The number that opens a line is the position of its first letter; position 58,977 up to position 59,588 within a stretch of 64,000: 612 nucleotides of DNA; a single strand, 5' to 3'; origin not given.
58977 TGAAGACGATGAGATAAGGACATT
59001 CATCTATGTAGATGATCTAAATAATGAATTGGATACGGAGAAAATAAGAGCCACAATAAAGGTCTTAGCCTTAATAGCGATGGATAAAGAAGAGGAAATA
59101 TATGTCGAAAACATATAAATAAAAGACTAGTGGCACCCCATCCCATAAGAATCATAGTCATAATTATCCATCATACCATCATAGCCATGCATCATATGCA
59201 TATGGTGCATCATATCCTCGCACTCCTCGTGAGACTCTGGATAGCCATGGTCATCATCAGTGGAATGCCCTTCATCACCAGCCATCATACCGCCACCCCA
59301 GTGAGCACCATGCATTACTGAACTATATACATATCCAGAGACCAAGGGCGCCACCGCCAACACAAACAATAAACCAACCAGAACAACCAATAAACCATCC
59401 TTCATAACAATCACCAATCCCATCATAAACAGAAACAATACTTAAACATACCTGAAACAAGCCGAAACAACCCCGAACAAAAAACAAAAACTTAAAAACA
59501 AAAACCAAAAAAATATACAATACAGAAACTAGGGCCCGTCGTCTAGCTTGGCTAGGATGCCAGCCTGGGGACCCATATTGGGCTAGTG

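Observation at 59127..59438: Secreted Met/His-rich protein adjacent to the cobalt transporter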

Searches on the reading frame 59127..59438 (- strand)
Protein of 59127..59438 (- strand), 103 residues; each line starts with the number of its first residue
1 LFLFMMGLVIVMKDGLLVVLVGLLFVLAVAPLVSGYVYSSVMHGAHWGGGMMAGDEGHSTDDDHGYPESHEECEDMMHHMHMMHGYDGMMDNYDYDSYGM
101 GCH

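Call 4: search_protein_families(library=pfam, proteins=[window:59127-59438:-], max_evalue=0.1)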
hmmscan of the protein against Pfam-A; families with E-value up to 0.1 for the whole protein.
window:59127-59438:- (103 aa): 0 families

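Call 7: find_homologous_proteins(query=window:59127-59438:-, max_evalue=0.01)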
Query window:59127-59438:- (103 aa): 2 proteins with E <= 0.01 among 20 candidates.
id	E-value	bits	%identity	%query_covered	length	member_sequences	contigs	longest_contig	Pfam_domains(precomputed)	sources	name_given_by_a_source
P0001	8.7e-55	202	100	89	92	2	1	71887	-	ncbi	-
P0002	2.2e-23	101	84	60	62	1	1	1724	-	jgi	-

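Call 9: list_cluster_members(proteins=[P0001, P0002])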
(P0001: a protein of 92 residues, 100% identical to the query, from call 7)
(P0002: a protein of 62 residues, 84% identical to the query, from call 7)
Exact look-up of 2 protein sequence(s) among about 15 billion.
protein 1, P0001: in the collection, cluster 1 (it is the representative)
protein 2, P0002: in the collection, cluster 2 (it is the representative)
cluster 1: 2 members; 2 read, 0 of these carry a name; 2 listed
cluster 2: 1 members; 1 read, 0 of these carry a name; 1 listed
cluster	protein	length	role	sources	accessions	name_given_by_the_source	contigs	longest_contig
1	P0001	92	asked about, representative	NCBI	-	-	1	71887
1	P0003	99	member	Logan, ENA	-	-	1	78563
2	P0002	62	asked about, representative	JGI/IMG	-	-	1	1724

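Call 10: find_encoding_contigs(protein=P0001, flank=10000)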
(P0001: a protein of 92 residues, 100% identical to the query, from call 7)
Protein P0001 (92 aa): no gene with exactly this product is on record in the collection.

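Call 11: find_encoding_contigs(protein=P0002, flank=10000)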
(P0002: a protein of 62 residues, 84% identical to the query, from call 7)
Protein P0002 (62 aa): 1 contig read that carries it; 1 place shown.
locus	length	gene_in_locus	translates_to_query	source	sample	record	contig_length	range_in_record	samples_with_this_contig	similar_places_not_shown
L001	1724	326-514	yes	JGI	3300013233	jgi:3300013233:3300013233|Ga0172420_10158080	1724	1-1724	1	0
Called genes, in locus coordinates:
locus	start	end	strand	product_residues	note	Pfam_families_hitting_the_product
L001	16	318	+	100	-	-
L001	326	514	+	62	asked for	-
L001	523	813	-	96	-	-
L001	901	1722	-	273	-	?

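Call 14: find_related_loci(query=window:59127-59438:-, collection=genome_contigs, flank=10000)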
Query window:59127-59438:- (103 aa) in genome_contigs; peptide patterns used: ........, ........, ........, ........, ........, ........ (x = any residue, [..] = any of these).
447 stretches matched a pattern; 2 encode a relative of the query (tblastn E <= 1e-3); 2 distinct loci.
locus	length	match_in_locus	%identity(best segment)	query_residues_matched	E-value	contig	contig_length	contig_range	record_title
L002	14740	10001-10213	34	12-82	2e-6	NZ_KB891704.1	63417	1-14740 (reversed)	Alkalispirochaeta alkalica DSM 8900 B071DRAFT_scaffold_20.21, whole genome shotgun sequence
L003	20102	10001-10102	44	47-77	9e-6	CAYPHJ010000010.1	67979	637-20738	MAG TPA_asm: uncultured Syntrophobacteraceae bacterium isolate SRP217488_co1_39 genome assembly, contig: NODE_103_length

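Call 17: find_encoding_contigs(protein=window:59127-59426:-, flank=10000)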
Protein window:59127-59426:- (99 aa): no gene with exactly this product is on record in the collection.

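Call 24: search_protein_families(library=ncbifam, proteins=[window:59127-59405:-], max_evalue=1)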
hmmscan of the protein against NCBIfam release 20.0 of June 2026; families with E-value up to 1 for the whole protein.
window:59127-59405:- (92 aa): 0 families

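Call 25: search_solved_structures(query=window:59127-59405:-, max_evalue=10, show_alignments=3)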
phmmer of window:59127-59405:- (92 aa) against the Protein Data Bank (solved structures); distinct sequences matched with E-value up to 10: 2.
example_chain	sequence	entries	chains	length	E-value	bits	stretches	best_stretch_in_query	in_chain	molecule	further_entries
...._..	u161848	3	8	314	0.54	14.1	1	30-86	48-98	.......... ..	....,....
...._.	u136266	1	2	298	1.7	12.5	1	22-90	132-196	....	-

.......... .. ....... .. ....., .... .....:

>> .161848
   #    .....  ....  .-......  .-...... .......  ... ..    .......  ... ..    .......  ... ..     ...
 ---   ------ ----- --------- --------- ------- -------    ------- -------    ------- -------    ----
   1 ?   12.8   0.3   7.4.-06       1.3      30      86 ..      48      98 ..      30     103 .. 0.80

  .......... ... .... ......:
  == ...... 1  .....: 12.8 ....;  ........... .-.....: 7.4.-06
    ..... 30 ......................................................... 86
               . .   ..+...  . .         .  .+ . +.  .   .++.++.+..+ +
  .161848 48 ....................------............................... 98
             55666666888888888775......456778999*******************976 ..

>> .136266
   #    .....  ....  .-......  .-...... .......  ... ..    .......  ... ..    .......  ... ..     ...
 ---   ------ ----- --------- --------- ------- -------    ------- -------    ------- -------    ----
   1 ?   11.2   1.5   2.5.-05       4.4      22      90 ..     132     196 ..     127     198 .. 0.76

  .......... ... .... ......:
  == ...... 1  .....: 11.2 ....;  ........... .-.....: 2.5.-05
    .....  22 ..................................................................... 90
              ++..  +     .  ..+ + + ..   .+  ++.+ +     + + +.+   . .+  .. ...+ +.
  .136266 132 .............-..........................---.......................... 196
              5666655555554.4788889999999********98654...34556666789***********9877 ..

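Call 26: search_protein_representatives(alignment_id=A1)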
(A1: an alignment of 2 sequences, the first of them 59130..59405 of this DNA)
Query: 2 sequences, 92 profile positions. Proteins with E-value up to 0.001 (for the whole library): 2; up to 1e-10: 1; up to 1e-30: 1. The best 2 are listed.
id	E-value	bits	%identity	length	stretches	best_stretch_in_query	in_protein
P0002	1.7e-31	124.5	-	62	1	31-92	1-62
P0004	4.4e-06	43.0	-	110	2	1-66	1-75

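Call 28: find_encoding_contigs(protein=P0004, flank=10000)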
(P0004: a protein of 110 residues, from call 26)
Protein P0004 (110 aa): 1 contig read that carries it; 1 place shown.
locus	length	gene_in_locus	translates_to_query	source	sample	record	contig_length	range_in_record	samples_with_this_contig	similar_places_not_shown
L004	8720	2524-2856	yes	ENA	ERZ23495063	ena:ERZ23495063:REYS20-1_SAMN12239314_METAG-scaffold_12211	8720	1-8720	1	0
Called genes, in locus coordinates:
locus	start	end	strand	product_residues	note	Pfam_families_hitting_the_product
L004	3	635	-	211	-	?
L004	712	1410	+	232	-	-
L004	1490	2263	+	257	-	PF14527:LAGLIDADG_WhiA (faint), PF14528:LAGLIDADG_3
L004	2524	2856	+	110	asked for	-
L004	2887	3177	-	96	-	-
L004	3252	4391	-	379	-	PF13191:AAA_16 (faint), PF13401:AAA_22, PF22703:Cdc6_lid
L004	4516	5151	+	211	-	PF01871:AMMECR1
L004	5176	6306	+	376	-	PF13528:Glyco_trans_1_3, PF04101:Glyco_tran_28_C (weak), PF13528:Glyco_trans_1_3 (weak)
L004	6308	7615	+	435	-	PF01336:tRNA_anti-codon, PF00152:tRNA-synt_2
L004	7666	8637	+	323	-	PF00154:RecA_N, PF13481:AAA_25 (faint), PF06745:ATPase, PF08423:Rad51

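Call 33: find_homologous_proteins(query=A2, max_evalue=1)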
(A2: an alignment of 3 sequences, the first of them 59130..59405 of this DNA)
Query A2 (3 sequences) (92 aa, profile of the alignment): 5 proteins with E <= 1 among 66 candidates.
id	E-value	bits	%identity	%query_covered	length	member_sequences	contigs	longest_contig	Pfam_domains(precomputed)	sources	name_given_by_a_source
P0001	8.0e-50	185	100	100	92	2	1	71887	-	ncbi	-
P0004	1.2e-29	120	48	72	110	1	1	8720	-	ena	-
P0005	1.7e-25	107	62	57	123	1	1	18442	-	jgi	-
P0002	3.5e-25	106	84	67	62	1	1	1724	-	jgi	-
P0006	1.1e-11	63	41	100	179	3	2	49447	-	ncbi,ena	-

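Call 35: find_encoding_contigs(protein=P0005, flank=10000)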
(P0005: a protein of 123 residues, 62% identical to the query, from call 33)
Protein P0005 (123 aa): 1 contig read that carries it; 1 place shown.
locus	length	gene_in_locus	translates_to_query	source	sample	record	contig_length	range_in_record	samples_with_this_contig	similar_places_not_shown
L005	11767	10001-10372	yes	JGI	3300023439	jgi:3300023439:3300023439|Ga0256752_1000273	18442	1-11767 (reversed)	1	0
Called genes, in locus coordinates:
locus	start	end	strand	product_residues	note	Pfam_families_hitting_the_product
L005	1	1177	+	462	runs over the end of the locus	-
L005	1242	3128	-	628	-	PF02730:AFOR_N, PF01314:AFOR_C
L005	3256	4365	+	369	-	PF04055:Radical_SAM, PF13186:SPASM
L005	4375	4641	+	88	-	PF02597:ThiS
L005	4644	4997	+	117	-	-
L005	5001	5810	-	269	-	PF01545:Cation_efflux, PF16916:ZT_dimer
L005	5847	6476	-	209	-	PF14512:TM1586_NiRdase (faint), PF00881:Nitroreductase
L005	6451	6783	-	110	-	PF03091:CutA1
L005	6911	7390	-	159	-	PF19315:MC_hydratase, PF01575:MaoC_dehydratas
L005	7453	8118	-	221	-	PF00702:Hydrolase, PF12710:HAD (weak), PF13419:HAD_2, PF13242:Hydrolase_like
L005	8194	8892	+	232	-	-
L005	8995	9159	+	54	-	-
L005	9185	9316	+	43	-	-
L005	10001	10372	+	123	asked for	-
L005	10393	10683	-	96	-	-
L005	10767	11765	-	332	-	?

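Call 36: find_encoding_contigs(protein=P0006, flank=10000)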
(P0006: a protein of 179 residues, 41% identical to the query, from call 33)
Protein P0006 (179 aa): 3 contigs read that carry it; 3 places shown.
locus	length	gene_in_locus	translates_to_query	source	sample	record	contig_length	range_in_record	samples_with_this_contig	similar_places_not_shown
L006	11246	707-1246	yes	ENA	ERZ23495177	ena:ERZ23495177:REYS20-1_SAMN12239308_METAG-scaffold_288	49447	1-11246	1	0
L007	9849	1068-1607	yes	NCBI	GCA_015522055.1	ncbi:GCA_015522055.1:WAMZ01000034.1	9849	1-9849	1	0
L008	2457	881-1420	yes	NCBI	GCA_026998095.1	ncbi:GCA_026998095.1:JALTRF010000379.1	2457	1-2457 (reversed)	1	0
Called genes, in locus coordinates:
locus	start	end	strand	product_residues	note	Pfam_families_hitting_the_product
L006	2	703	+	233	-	?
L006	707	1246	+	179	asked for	-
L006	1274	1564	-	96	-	-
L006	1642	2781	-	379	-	PF13401:AAA_22, PF22703:Cdc6_lid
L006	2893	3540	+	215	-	PF01871:AMMECR1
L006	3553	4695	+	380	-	PF13528:Glyco_trans_1_3, PF04101:Glyco_tran_28_C (weak)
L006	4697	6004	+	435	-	PF01336:tRNA_anti-codon, PF00152:tRNA-synt_2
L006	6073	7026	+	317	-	PF00154:RecA_N, PF08423:Rad51, PF13481:AAA_25 (weak), PF06745:ATPase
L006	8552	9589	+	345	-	-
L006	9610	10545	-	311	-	PF01384:PHO4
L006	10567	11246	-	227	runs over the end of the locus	PF01865:PhoU_div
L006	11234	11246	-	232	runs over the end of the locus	PF01351:RNase_HII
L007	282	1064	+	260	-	PF14528:LAGLIDADG_3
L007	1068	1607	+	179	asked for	-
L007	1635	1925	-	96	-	-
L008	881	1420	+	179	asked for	-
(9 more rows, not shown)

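Call 39: find_related_loci(query=A3, collection=metagenome_contigs, flank=10000)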
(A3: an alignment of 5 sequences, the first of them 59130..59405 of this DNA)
Query A3 (92 aa) in metagenome_contigs; peptide patterns used: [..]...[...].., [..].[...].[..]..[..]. (x = any residue, [..] = any of these).
266 stretches matched a pattern; 4 encode a relative of the query (tblastn E <= 1e-3); 4 distinct loci.
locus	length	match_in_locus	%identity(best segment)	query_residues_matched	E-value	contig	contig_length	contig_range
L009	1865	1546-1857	43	1-92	6e-11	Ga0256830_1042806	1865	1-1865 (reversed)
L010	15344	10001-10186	37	2-67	3e-7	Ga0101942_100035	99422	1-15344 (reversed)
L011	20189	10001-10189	32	2-67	3e-6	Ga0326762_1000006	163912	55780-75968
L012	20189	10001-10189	32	2-67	3e-6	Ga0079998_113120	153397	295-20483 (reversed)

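Call 43: search_protein_families(library=pfam, proteins=[L010:9469-9921:+, L010:9995-10219:+, L010:10260-11147:+, P0004, P0005, L009:1549-1860:+, L004:712-1410:+, L004:2887-3177:-], max_evalue=10)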
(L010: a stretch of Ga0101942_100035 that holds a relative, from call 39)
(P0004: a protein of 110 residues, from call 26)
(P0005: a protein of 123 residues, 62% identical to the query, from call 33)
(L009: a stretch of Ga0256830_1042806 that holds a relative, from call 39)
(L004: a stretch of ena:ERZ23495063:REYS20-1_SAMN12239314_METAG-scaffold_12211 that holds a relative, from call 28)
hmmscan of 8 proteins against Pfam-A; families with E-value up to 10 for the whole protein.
L010:9469-9921:+ (150 aa): 31 families (the best 25 are shown)
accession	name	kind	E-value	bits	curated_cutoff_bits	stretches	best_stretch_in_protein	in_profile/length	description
PF24034.1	DUF7343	-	7.4e-10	39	27.6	1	85-144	2-61/62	Domain of unknown function (DUF7343)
PF13412.12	HTH_24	-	0.00014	21.8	21.9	1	89-131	6-47/48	Winged helix-turn-helix DNA-binding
PF14163.11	SieB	-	0.00017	21.7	26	1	15-103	3-97/147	Super-infection exclusion protein B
PF12802.13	MarR_2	-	0.00022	21.8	27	1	84-132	3-51/61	MarR family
PF13545.12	HTH_Crp_2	-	0.00085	19.7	27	1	101-147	22-65/70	Crp-like helix-turn-helix domain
PF01047.28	MarR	-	0.00092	19.5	24.6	1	102-135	18-51/59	MarR family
PF09339.16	HTH_IclR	-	0.0024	18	22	1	91-131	8-48/52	IclR helix-turn-helix domain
PF12698.13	ABC2_membrane_3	-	0.003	17.1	31.6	1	45-102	2-59/347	ABC-2 family transporter protein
PF00324.27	AA_permease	-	0.0038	16.4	24.6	1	21-94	117-188/470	Amino acid permease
PF17007.11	HTH_micro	-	0.0059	15.9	27.3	1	90-147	95-153/454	HTH-like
PF22665.2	DUF6293_C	-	0.012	16.5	27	1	87-146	32-92/101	DUF6293 C-terminal winged helix domain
PF25212.1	HVO_A0114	-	0.018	15.3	27.6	1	70-148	6-83/84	HVO_A0114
PF08279.18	HTH_11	-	0.019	15.3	25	1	89-138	3-52/55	HTH domain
PF01726.22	LexA_DNA_bind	-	0.024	14.9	23.7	1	84-134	4-59/65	LexA DNA binding domain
PF01978.25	TrmB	-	0.027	14.8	25.6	1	99-139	20-60/68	Sugar-specific transcriptional regulator TrmB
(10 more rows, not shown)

L010:9995-10219:+ (74 aa): 6 families
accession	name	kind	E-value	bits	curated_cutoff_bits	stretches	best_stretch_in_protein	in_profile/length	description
PF01311.25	Bac_export_1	-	0.012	15.7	27.8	1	3-49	62-108/230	Bacterial export proteins, family 1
PF21529.2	GLV1-2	-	0.021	16.2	28.1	1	13-58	1-45/69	Gloven 1/2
PF04834.18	Adeno_E3_14_5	-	0.027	15.4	28.7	1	13-45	29-61/100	Early E3 14.5 kDa protein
PF18142.6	SLATT_fungal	-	0.039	14.5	26.5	1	18-67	47-98/121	SMODS and SLOG-associating 2TM effector domain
PF19650.4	DUF6153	-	0.077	14.2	27.7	1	8-72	3-58/116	Family of unknown function (DUF6153)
PF12732.12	YtxH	-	2.5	9.1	37.5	1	5-20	4-19/71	YtxH-like protein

L010:10260-11147:+ (295 aa): 2 families
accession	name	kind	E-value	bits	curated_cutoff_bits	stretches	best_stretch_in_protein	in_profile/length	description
PF00296.26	Bac_luciferase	-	1.6e-28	100.4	27.9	1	17-235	24-255/314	Luciferase-like monooxygenase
PF01910.22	Thiamine_BP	-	0.21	12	24.9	1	54-88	27-61/92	Thiamine-binding protein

P0004 (110 aa): 0 families

P0005 (123 aa): 1 family
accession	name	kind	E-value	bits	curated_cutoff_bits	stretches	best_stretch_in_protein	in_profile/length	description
PF10615.14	DUF2470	-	0.15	13.1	22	1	63-104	5-45/77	Domain of unknown function (DUF2470)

L009:1549-1860:+ (103 aa): 1 family
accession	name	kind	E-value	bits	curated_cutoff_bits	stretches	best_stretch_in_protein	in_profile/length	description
PF24394.1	TMEM62_C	-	0.41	10.6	21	1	4-43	64-104/225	TMEM62 C-terminal domain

L004:712-1410:+ (232 aa): 1 family
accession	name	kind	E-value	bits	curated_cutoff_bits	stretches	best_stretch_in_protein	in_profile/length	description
PF00730.31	HhH-GPD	-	0.24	12.2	26.2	1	66-172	18-85/108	HhH-GPD superfamily base excision DNA repair protein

L004:2887-3177:- (96 aa): 1 family
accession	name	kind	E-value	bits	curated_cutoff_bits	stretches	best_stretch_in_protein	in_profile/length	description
PF19242.4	Zn_finger_prot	-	0.35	11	30.1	1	35-83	36-80/268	Putative zinc finger protein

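Call 56: predict_structure(alignment_id=A5)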
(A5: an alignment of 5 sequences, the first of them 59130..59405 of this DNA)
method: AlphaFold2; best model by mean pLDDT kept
length: 92 residues; sequences in the alignment: 5
mean_pLDDT: 58.4   pTM: 0.26
mean pLDDT of the five models: 58.4, 55.1, 52.4, 51.5, 48.4
residues with pLDDT >= 90: 7; 70-90: 11; 50-70: 38; < 50: 36
segments of 3 or more residues with pLDDT < 50: 33-36, 38-40, 42-57, 77-86
pLDDT, mean of each block of 10 residues (from residue 1): 84 84 55 48 45 48 64 52 48 49
secondary structure, 60 per line:
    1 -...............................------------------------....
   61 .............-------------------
elements in order: H2-32 H57-73

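Call 57: find_homologous_proteins(query=A6, max_evalue=1)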
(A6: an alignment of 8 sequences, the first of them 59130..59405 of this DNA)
Query A6 (8 sequences) (92 aa, profile of the alignment): 10 proteins with E <= 1 among 8000 candidates.
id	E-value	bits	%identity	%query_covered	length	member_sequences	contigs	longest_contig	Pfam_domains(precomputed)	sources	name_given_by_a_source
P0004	2.4e-35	138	48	72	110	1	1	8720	-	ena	-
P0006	8.4e-35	137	41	100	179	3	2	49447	-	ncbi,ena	-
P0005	3.5e-33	132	62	57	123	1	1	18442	-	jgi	-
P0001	1.9e-30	123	100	100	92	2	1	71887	-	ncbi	-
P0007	3.9e-24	103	37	72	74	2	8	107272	-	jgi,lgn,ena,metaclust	metaclust:\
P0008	6.0e-23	99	32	58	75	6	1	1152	-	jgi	jgi:hypothetical protein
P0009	4.6e-16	77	38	45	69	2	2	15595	-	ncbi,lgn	-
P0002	8.6e-8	50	84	67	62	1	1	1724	-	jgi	-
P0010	2.8e-7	48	33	63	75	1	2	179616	-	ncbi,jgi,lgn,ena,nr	ncbi:MAG TPA: hypothetical protein VKU94_04520 [Geobacterales bacterium]|nr:hypothetical protein [Ge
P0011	3.0e-4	39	27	75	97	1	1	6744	-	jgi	-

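Call 59: find_encoding_contigs(protein=P0009, flank=8000, max_places=3)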
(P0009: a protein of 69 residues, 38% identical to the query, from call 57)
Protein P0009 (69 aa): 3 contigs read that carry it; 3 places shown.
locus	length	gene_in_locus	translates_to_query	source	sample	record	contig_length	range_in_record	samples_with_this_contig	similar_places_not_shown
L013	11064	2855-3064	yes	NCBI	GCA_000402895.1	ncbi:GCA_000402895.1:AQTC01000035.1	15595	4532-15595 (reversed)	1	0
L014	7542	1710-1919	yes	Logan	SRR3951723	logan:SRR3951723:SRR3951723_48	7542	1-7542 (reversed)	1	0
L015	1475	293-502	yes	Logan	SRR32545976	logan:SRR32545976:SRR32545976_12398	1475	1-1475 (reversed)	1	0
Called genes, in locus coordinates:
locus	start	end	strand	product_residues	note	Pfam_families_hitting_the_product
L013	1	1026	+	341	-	?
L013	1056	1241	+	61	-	-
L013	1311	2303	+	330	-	PF00176:SNF2-rel_dom, PF00270:DEAD, PF04851:ResIII, PF13086:AAA_11 (faint)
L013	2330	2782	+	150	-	PF12802:MarR_2 (weak), PF24034:DUF7343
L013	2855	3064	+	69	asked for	-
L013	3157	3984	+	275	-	PF00296:Bac_luciferase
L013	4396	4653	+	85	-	PF04014:MazE_antitoxin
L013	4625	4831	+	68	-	PF01850:PIN (weak)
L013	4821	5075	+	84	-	PF01850:PIN (weak)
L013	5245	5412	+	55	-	-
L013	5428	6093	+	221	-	-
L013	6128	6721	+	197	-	PF04307:YdjM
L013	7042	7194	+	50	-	-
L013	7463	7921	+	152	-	PF13273:DUF4064, PF19609:DUF6114 (weak)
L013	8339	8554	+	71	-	-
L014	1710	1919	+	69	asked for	-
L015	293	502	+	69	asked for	-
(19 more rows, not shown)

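Call 60: find_encoding_contigs(protein=P0010, flank=8000, max_places=3)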
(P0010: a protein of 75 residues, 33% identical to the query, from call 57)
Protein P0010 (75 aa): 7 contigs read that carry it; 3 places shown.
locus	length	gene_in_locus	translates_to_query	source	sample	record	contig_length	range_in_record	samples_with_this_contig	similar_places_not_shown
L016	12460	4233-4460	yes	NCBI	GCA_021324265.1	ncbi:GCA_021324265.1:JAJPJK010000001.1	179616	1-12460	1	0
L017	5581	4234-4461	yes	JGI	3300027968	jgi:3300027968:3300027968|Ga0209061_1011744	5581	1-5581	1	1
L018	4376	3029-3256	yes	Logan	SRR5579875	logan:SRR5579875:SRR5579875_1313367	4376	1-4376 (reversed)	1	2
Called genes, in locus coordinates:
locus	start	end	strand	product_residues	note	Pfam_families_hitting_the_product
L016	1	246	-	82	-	?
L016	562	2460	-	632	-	PF02922:CBM_48, PF00128:Alpha-amylase, PF02806:Alpha-amylase_C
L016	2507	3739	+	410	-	PF00464:SHMT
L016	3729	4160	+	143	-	PF24034:DUF7343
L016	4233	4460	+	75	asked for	-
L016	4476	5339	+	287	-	PF00296:Bac_luciferase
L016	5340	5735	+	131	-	PF04343:DUF488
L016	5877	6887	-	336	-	PF00005:ABC_tran, PF08352:oligo_HPY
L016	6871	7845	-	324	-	PF02463:SMC_N (faint), PF00005:ABC_tran, PF13304:AAA_21 (weak), PF08352:oligo_HPY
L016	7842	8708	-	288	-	PF00528:BPD_transp_1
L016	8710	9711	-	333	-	PF19300:BPD_transp_1_N, PF00528:BPD_transp_1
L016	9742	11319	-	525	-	PF00496:SBP_bac_5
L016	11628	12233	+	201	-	-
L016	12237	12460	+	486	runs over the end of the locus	-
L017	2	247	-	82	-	?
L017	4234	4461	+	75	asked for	-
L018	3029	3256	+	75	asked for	-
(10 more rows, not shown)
